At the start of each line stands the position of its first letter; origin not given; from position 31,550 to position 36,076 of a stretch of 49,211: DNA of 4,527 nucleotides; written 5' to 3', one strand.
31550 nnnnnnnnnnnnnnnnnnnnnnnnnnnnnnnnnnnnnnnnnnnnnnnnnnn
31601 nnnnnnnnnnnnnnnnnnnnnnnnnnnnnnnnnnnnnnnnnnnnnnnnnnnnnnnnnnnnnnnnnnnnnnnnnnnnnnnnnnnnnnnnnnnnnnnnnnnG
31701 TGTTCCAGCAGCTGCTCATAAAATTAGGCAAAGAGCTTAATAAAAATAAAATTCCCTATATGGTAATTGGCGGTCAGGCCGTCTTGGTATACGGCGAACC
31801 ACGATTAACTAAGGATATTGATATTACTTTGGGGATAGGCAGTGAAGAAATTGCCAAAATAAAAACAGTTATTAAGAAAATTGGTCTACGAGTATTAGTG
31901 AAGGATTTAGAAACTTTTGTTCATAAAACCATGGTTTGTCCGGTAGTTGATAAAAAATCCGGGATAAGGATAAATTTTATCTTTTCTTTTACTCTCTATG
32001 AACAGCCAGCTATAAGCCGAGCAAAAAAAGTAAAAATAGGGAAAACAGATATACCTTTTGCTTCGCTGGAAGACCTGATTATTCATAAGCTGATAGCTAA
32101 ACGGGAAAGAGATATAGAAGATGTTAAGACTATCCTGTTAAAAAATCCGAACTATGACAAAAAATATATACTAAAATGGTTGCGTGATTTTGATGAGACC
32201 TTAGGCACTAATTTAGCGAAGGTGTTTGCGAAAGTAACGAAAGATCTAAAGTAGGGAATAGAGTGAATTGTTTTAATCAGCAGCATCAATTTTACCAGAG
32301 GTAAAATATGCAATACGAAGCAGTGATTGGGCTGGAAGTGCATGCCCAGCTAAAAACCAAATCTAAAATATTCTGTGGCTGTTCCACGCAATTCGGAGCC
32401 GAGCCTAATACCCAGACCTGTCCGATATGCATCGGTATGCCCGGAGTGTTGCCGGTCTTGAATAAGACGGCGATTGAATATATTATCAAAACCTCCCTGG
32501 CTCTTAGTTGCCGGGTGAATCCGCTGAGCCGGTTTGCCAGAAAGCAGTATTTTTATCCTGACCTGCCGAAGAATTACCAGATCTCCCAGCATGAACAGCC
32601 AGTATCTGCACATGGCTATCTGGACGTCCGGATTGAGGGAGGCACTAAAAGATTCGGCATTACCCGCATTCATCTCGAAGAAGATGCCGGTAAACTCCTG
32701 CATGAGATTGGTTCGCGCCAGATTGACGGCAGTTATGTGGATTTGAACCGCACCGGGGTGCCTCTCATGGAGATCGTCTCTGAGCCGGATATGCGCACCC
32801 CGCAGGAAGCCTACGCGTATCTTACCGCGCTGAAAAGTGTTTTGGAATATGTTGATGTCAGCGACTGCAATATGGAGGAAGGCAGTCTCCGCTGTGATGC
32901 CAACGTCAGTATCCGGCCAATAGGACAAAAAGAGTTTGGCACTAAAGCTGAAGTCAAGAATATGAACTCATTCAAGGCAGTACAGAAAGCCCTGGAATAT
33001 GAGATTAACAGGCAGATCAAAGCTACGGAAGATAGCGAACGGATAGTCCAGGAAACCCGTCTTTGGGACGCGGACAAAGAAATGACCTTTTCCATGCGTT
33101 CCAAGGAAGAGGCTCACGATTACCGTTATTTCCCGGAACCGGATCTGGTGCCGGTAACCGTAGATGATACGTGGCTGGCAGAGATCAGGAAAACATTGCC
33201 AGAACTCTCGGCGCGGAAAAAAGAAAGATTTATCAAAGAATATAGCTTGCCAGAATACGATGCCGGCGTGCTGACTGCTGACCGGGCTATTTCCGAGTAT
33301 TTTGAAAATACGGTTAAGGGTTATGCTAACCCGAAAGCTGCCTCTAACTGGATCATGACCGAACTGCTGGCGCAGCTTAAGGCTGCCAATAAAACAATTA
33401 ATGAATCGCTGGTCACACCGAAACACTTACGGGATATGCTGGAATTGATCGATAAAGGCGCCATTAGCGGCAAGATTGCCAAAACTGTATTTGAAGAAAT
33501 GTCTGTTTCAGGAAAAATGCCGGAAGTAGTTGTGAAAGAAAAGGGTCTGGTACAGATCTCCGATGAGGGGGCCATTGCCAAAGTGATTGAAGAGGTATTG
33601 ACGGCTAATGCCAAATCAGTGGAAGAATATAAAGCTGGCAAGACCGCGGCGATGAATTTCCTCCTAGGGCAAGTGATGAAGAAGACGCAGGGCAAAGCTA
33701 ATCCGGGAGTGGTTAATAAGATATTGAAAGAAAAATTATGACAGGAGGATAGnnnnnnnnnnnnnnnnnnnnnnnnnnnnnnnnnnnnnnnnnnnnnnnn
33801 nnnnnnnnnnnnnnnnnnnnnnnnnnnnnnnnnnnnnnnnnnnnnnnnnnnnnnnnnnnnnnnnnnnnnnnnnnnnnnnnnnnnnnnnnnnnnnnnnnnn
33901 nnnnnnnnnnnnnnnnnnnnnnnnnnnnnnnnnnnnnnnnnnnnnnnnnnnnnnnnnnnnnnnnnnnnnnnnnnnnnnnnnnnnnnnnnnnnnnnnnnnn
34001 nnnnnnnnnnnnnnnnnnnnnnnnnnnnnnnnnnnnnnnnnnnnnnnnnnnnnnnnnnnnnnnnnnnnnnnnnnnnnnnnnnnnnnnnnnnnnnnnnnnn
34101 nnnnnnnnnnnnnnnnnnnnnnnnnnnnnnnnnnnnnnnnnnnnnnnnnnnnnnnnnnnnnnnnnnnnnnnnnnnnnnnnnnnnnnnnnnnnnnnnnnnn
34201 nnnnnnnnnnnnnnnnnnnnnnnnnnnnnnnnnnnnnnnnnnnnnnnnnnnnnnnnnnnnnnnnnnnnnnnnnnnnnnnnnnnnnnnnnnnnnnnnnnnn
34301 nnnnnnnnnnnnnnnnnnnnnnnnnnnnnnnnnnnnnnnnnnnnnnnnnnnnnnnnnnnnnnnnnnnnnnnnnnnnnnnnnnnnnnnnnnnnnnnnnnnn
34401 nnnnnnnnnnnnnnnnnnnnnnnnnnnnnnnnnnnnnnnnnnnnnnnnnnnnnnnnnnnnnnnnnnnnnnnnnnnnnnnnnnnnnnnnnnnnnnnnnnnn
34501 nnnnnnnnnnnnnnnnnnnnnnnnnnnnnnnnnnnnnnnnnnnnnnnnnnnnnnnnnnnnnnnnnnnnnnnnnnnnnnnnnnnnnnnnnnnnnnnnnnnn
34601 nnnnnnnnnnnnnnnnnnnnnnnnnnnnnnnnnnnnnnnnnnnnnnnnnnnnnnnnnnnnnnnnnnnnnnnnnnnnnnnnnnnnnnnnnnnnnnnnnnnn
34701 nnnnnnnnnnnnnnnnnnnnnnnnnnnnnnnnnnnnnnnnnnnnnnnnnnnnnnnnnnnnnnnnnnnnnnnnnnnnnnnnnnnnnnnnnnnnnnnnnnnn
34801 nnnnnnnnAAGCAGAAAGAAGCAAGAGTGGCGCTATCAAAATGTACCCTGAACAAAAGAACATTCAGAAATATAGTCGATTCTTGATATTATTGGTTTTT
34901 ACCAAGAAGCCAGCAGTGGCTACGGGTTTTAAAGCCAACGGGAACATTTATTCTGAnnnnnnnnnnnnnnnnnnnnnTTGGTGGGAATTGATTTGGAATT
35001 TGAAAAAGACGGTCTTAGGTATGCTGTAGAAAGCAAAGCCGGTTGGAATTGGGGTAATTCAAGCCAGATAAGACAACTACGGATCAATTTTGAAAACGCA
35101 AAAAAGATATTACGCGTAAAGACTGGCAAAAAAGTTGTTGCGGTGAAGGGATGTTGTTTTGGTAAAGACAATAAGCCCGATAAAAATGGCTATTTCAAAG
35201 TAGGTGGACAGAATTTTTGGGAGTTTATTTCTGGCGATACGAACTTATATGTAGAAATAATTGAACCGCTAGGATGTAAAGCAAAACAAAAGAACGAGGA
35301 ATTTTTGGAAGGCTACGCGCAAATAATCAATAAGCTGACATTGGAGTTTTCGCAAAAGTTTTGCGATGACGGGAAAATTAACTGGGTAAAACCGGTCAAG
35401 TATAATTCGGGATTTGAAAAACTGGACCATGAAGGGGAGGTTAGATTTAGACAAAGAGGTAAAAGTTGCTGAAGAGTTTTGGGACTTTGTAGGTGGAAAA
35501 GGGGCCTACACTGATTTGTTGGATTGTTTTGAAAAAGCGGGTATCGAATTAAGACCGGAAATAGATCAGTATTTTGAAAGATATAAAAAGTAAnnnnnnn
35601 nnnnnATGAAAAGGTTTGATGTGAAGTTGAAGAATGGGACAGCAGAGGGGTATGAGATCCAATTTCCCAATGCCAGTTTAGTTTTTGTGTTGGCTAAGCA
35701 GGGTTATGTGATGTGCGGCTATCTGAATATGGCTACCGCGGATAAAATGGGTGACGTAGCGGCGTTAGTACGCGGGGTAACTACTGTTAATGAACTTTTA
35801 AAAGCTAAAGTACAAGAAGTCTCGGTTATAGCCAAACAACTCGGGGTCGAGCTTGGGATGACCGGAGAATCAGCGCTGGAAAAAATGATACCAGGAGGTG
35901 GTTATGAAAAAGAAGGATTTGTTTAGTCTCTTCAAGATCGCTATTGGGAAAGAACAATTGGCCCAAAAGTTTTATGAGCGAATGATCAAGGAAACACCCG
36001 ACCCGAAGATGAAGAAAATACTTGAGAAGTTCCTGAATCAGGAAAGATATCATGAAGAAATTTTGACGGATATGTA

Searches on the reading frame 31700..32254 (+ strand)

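Call 82: search_protein_families(library=pfam, proteins=[window:31700-32254:+], max_evalue=0.001)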
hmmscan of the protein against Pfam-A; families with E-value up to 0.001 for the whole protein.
window:31700-32254:+ (184 aa): 4 families
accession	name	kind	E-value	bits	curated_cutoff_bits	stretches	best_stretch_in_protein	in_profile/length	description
PF19502.5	DUF6036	-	1e-09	38.8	23.6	1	15-147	17-120/164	Nucleotidyltransferase of unknown function (DUF6036)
PF09970.15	DUF2204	-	1.1e-08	35.4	20.3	1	6-150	5-149/181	Nucleotidyl transferase of unknown function (DUF2204)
PF08843.17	AbiEii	-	7.9e-08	33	22.5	1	25-152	20-175/238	Nucleotidyl transferase AbiEii toxin, Type IV TA system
PF14907.12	NTP_transf_5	-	0.00052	20.1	31.2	1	4-140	58-196/249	Uncharacterised nucleotidyltransferase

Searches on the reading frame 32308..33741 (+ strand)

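Call 82: search_protein_families(library=pfam, proteins=[window:32308-33741:+], max_evalue=0.001)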
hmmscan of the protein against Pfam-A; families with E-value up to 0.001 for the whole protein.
window:32308-33741:+ (477 aa): 2 families
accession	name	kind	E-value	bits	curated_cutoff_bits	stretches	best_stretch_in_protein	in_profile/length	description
PF02934.20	GatB_N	-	6.8e-126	419.5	23.4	1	6-290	2-276/277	GatB/GatE catalytic domain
PF02637.23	GatB_Yqey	-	5.8e-56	188.9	27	1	330-477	1-148/148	GatB domain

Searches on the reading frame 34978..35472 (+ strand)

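Call 82: search_protein_families(library=pfam, proteins=[window:34978-35472:+], max_evalue=0.001)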
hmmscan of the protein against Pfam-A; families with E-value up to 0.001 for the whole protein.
window:34978-35472:+ (164 aa): 1 family
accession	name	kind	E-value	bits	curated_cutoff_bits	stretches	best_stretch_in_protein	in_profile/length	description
PF14511.12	RE_EcoO109I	-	1.7e-36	126.3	22.5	1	2-106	91-198/198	Type II restriction endonuclease EcoO109I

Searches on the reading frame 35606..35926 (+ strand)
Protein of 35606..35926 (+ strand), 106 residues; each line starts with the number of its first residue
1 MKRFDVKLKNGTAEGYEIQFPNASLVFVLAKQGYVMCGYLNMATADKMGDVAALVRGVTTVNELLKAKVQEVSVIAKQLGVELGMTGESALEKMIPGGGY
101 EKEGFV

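Call 82: search_protein_families(library=pfam, proteins=[window:35606-35926:+], max_evalue=0.001)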
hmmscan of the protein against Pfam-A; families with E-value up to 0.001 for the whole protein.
window:35606-35926:+ (106 aa): 1 family
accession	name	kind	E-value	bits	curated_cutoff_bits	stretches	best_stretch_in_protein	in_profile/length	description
PF08827.16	DUF1805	-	2e-20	73.3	29.5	1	36-94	1-64/64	Domain of unknown function (DUF1805)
